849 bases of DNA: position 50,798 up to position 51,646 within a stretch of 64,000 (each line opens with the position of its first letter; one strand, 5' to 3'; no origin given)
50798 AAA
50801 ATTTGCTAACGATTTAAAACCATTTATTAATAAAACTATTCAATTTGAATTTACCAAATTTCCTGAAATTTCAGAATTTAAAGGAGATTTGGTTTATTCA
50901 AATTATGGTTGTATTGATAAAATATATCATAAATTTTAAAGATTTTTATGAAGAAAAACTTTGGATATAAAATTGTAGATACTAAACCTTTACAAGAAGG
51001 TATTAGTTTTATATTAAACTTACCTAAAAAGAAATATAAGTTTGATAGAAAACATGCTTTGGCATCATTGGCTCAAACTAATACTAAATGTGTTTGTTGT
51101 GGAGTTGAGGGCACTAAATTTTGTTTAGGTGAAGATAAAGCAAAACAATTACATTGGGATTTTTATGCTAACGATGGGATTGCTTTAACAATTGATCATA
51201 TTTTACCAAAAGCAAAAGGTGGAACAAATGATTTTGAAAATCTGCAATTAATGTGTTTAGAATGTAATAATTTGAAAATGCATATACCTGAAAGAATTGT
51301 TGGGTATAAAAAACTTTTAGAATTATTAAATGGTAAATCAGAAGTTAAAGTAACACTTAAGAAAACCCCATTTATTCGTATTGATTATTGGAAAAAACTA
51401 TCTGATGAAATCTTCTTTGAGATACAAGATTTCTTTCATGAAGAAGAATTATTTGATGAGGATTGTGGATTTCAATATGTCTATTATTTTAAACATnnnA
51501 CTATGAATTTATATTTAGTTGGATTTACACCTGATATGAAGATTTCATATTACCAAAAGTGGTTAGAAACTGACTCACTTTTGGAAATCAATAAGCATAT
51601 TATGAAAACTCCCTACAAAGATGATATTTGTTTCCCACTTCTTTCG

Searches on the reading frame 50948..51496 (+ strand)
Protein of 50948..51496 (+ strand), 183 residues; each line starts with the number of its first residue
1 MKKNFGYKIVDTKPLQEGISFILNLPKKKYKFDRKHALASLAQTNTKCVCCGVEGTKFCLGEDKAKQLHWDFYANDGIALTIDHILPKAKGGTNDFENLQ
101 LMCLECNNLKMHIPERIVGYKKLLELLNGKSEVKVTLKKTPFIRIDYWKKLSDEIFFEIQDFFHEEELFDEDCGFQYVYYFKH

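Call 23: search_protein_families(library=phrogs, proteins=[window:50948-51496:+], max_evalue=0.0001)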
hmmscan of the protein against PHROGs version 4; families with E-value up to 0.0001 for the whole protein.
window:50948-51496:+ (183 aa): 21 families
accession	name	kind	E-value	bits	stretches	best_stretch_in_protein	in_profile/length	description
phrog_25184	-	DNA, RNA and nucleotide metabolism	8.6e-16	58.9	1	41-112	86-159/209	HNH endonuclease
phrog_6050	-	DNA, RNA and nucleotide metabolism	5.1e-14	52.9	1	28-111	295-358/402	HNH endonuclease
phrog_16726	-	DNA, RNA and nucleotide metabolism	2.6e-11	44.8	1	41-149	89-176/308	HNH endonuclease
phrog_8660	-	DNA, RNA and nucleotide metabolism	3.2e-11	44.7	1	33-110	112-176/196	HNH endonuclease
phrog_1271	-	DNA, RNA and nucleotide metabolism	1.1e-10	42.5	1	30-123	252-326/361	HNH endonuclease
phrog_338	-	DNA, RNA and nucleotide metabolism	3.6e-10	40.7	1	34-112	196-261/340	HNH endonuclease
phrog_2214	-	DNA, RNA and nucleotide metabolism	5e-10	40.1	1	39-113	187-239/429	HNH endonuclease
phrog_589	-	DNA, RNA and nucleotide metabolism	3.4e-09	37.7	1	41-110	87-138/179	HNH endonuclease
phrog_2118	-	DNA, RNA and nucleotide metabolism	1.3e-08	35.7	1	27-112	158-223/301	HNH endonuclease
phrog_9645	-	DNA, RNA and nucleotide metabolism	1.6e-08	35.4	1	79-133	38-89/168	HNH endonuclease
phrog_1035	-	DNA, RNA and nucleotide metabolism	1e-07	33.1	1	41-110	155-210/271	endonuclease VII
phrog_5718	-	DNA, RNA and nucleotide metabolism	1e-07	32.4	1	39-116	122-179/394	HNH endonuclease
phrog_25983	-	DNA, RNA and nucleotide metabolism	2.3e-07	32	1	42-111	7-67/171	HNH endonuclease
phrog_7785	-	DNA, RNA and nucleotide metabolism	5.2e-07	30.8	1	79-117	80-120/147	HNH endonuclease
phrog_25420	-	DNA, RNA and nucleotide metabolism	3.5e-06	27.6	1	21-150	15-147/305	HNH endonuclease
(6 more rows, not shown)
